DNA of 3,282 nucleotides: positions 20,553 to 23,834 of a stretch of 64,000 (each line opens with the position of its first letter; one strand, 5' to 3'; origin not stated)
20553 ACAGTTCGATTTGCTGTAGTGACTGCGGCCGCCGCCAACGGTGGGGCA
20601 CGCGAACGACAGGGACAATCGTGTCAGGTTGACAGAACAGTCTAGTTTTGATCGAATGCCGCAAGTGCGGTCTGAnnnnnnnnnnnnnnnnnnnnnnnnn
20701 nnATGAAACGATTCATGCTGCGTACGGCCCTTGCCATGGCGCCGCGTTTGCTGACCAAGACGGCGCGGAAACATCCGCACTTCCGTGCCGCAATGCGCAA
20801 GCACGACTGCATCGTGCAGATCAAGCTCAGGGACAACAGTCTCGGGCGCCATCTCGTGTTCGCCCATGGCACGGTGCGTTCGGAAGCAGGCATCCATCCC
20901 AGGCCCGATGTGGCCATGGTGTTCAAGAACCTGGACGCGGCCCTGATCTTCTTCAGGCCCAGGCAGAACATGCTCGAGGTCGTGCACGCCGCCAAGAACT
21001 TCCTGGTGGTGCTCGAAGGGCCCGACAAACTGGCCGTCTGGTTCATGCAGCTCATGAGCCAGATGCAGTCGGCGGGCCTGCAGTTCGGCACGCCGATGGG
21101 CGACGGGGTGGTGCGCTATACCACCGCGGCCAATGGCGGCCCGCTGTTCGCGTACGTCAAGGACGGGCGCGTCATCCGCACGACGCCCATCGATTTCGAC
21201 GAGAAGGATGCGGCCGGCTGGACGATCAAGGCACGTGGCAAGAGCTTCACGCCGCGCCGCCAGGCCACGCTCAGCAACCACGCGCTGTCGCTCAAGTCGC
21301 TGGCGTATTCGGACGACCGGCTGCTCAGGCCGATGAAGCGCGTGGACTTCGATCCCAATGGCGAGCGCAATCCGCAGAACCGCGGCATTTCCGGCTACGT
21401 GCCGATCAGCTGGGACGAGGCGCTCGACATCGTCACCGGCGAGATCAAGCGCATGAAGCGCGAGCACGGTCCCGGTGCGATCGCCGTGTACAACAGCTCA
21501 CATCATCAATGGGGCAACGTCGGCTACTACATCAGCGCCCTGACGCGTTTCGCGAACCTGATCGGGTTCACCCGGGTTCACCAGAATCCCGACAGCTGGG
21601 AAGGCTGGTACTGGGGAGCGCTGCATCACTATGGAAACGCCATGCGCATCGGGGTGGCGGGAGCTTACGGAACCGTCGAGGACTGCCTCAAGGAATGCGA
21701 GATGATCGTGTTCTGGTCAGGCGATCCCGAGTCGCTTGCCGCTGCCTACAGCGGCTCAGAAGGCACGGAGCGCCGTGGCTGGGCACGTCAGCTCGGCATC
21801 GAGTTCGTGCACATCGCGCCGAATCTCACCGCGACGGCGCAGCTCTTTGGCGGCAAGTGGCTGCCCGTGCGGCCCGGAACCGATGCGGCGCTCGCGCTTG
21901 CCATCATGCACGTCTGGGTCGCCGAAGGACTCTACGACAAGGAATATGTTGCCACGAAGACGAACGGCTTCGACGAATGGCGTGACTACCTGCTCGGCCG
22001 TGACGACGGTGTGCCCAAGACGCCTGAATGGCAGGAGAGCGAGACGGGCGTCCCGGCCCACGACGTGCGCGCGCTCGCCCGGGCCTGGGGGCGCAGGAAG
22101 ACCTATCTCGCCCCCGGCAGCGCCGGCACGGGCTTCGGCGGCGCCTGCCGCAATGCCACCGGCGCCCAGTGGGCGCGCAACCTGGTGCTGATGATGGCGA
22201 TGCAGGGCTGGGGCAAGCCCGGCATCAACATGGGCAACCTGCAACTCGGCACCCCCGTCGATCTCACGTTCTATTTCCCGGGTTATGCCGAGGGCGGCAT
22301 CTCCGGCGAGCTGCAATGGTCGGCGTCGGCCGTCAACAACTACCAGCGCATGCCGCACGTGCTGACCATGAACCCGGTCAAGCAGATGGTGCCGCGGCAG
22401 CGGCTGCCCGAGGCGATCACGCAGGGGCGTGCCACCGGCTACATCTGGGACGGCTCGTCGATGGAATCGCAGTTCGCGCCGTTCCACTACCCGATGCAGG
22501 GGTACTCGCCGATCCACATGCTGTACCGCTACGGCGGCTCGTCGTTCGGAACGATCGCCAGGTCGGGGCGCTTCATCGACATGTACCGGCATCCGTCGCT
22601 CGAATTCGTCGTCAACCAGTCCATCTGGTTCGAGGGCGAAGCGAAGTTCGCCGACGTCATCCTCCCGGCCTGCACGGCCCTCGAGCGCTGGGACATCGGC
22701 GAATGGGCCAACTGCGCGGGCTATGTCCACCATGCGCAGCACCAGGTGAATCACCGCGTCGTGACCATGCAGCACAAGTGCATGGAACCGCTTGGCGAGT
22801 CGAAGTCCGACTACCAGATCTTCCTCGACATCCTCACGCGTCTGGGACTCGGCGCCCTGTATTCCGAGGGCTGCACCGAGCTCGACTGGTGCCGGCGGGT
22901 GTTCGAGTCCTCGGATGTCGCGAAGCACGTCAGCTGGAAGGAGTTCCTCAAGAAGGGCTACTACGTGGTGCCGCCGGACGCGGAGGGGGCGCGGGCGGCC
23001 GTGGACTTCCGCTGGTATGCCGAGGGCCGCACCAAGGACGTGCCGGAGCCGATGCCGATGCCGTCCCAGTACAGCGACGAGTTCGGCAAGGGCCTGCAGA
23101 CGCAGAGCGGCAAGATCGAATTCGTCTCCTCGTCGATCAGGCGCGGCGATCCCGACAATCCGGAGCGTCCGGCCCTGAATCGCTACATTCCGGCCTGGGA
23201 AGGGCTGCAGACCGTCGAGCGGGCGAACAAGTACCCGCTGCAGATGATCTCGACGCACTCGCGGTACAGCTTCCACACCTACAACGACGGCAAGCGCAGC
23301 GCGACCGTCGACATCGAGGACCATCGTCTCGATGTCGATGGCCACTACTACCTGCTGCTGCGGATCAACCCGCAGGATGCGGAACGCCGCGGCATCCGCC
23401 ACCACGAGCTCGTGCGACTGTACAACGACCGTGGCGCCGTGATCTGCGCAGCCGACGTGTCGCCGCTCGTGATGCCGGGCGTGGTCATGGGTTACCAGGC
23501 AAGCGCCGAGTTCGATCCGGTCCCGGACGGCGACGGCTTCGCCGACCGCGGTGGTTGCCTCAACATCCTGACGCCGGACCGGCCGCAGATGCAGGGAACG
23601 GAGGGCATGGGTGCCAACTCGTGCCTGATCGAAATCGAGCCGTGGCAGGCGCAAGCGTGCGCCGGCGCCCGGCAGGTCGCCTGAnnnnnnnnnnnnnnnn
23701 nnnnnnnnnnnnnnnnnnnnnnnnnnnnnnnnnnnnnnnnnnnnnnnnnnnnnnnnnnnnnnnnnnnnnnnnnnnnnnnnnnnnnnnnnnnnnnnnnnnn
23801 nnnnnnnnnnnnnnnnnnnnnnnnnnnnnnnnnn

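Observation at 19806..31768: TetR-controlled operon couples a transhydroxylase-type Mo enzyme to a beta-diketone hydrolase, an ALDH and an acetoin-dehydrogenase-like complex: candidate uncharacterised polyphenol ring-cleavage route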

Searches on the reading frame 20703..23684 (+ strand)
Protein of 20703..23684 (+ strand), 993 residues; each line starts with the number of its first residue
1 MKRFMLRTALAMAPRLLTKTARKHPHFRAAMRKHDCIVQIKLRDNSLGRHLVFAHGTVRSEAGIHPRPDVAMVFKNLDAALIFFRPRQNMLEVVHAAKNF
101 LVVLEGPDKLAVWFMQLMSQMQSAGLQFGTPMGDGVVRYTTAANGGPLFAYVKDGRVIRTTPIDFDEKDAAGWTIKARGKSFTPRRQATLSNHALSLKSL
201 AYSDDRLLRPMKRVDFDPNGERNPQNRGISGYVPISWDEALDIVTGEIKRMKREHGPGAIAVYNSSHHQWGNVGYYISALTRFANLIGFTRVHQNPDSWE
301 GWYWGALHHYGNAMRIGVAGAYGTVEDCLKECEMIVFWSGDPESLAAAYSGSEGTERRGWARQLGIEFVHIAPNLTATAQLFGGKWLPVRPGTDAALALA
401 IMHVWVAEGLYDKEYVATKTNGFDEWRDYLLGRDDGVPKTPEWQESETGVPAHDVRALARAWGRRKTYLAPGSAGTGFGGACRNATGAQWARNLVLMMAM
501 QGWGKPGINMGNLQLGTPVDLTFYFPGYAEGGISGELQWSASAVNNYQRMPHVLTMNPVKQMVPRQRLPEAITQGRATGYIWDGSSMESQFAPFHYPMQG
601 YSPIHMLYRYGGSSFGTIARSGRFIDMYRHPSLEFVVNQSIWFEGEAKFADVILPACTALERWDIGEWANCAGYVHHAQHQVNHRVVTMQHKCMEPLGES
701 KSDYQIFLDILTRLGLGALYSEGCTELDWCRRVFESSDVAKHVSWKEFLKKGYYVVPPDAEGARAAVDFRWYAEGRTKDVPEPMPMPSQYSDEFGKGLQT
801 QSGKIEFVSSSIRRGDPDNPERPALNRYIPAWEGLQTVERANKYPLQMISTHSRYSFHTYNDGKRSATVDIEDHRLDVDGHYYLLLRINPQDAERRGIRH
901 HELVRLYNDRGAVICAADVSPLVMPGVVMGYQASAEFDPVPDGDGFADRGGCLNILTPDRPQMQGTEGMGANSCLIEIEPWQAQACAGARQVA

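Call 6: search_protein_families(library=pfam, proteins=[window:20703-23684:+])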
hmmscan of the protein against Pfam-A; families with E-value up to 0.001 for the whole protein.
window:20703-23684:+ (993 aa): 3 families
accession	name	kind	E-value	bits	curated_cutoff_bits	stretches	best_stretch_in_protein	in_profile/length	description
PF00384.28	Molybdopterin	-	2.3e-26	93.1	24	1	206-711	1-351/353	Molybdopterin oxidoreductase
PF21423.2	AhtL-like_1st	-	3e-26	91.2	27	1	146-200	1-55/55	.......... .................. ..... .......-like, domain 1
PF01568.27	Molydop_binding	-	3.5e-15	56.4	26.8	1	884-960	30-96/110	Molydopterin dinucleotide binding domain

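Call 7: search_protein_families(library=ncbifam, proteins=[window:20703-23684:+], max_evalue=0.00001)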
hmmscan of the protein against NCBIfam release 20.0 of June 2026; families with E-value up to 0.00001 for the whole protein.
window:20703-23684:+ (993 aa): 20 families
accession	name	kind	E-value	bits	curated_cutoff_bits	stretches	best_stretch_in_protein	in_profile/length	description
TIGR00509.1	bisC_fam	subfamily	3.4e-98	329.8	1017.55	1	196-985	34-758/772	molybdopterin guanine dinucleotide-containing S/N-oxide reductase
TIGR02166.1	dmsA_ynfE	subfamily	3.9e-77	260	777.7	2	540-962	402-776/794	DMSO/selenate family reductase complex A subunit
NF011682.0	PRK15102.1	equivalog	3e-69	234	909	1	196-984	83-813/829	trimethylamine-N-oxide reductase TorA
TIGR02164.1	torA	equivalog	2.4e-66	224.5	1465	1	196-985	79-810/824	trimethylamine-N-oxide reductase TorA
NF011566.1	PRK14990.1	exception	3.5e-50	170.8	1600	1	195-964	108-798/814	dimethylsulfoxide reductase subunit A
NF041885.1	selenate_YnfE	exception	4.7e-45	153.7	1675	2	202-512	104-404/805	selenate/tellurate reductase subunit YnfE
NF041884.1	selenate_YnfF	exception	1.7e-41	142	1650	2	202-513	101-398/798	selenate/tellurate reductase subunit YnfF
TIGR03479.1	DMSO_red_II_alp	subfamily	4.4e-38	130.9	984.75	3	198-420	112-307/913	molybdopterin-dependent oxidoreductase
TIGR01591.1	Fdh-alpha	equivalog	2.3e-36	125.2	666.25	2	201-467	48-279/672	formate dehydrogenase subunit alpha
NF012032.0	PRK15488.1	equivalog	6e-34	117.1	694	2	365-461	227-316/759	thiosulfate reductase PhsA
NF047855.1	AssmNtatRedNasC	equivalog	1.3e-21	76.6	1100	1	361-470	205-307/708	assimilatory nitrate reductase catalytic subunit NasC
NF041714.1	arsenate_red_ArrA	equivalog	9.6e-18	63.7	1600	1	172-422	71-298/848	arsenate respiratory reductase molybdopterin-containing subunit ArrA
NF042978.1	EthbenzDh_ebdA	equivalog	5.5e-13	47.6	2000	1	201-421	137-330/977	ethylbenzene dehydrogenase subunit alpha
TIGR01580.1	narG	equivalog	1.1e-11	43.2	1084.15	0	225-414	150-322/1235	nitrate reductase subunit alpha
NF041783.2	mnquin_red_QrcB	equivalog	2.1e-11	42.8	440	0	363-496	236-356/695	menaquinone reductase molybdopterin-binding-like subunit QrcB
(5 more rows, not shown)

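Call 8: search_solved_structures(query=window:20703-23684:+, max_evalue=0.001, show_alignments=1)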
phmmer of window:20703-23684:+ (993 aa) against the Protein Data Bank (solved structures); distinct sequences matched with E-value up to 0.001: 40.
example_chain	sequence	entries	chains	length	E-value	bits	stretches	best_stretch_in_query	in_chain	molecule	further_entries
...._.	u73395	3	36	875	2.6e-278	929.1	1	136-983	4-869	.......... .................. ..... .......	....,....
4dmr_A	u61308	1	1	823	1.1e-60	208.6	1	178-985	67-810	DMSO REDUCTASE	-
1dmr_A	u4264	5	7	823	2e-60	207.8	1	178-985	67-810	DMSO REDUCTASE | Dimethyl sulfoxide/trimethylamine N-oxide reductase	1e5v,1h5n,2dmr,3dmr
1e60_A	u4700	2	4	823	2.6e-60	207.4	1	178-985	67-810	Dimethyl sulfoxide/trimethylamine N-oxide reductase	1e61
7l5i_A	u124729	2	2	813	2.6e-60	207.4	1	199-981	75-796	Trimethylamine-N-oxide reductase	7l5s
1e18_A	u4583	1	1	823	1.1e-59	205.3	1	178-985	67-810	DMSO REDUCTASE.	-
1eu1_A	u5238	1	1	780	2.1e-59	204.4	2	179-474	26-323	DIMETHYL SULFOXIDE REDUCTASE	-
1dms_A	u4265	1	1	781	2.1e-59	204.4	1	180-985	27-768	DMSO REDUCTASE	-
9h4t_A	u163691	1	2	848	8.7e-48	165.9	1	201-982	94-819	Trimethylamine-N-oxide reductase 1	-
1tmo_A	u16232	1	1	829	3.2e-42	147.5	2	197-469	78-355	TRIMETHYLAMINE N-OXIDE REDUCTASE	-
2vpw_A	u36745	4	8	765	1.5e-23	85.7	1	363-467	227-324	THIOSULFATE REDUCTASE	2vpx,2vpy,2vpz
5e7o_A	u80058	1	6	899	7.2e-20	73.5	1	227-419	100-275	DMSO reductase family type II enzyme, molybdopterin subunit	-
4ydd_A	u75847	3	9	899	7.2e-20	73.5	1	227-419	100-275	DMSO reductase family type II enzyme, molybdopterin subunit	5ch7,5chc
1aa6_A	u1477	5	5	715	2.9e-19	71.5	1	232-507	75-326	FORMATE DEHYDROGENASE H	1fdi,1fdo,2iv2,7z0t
7bkb_D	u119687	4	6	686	5.1e-19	70.7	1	230-428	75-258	Formate dehydrogenase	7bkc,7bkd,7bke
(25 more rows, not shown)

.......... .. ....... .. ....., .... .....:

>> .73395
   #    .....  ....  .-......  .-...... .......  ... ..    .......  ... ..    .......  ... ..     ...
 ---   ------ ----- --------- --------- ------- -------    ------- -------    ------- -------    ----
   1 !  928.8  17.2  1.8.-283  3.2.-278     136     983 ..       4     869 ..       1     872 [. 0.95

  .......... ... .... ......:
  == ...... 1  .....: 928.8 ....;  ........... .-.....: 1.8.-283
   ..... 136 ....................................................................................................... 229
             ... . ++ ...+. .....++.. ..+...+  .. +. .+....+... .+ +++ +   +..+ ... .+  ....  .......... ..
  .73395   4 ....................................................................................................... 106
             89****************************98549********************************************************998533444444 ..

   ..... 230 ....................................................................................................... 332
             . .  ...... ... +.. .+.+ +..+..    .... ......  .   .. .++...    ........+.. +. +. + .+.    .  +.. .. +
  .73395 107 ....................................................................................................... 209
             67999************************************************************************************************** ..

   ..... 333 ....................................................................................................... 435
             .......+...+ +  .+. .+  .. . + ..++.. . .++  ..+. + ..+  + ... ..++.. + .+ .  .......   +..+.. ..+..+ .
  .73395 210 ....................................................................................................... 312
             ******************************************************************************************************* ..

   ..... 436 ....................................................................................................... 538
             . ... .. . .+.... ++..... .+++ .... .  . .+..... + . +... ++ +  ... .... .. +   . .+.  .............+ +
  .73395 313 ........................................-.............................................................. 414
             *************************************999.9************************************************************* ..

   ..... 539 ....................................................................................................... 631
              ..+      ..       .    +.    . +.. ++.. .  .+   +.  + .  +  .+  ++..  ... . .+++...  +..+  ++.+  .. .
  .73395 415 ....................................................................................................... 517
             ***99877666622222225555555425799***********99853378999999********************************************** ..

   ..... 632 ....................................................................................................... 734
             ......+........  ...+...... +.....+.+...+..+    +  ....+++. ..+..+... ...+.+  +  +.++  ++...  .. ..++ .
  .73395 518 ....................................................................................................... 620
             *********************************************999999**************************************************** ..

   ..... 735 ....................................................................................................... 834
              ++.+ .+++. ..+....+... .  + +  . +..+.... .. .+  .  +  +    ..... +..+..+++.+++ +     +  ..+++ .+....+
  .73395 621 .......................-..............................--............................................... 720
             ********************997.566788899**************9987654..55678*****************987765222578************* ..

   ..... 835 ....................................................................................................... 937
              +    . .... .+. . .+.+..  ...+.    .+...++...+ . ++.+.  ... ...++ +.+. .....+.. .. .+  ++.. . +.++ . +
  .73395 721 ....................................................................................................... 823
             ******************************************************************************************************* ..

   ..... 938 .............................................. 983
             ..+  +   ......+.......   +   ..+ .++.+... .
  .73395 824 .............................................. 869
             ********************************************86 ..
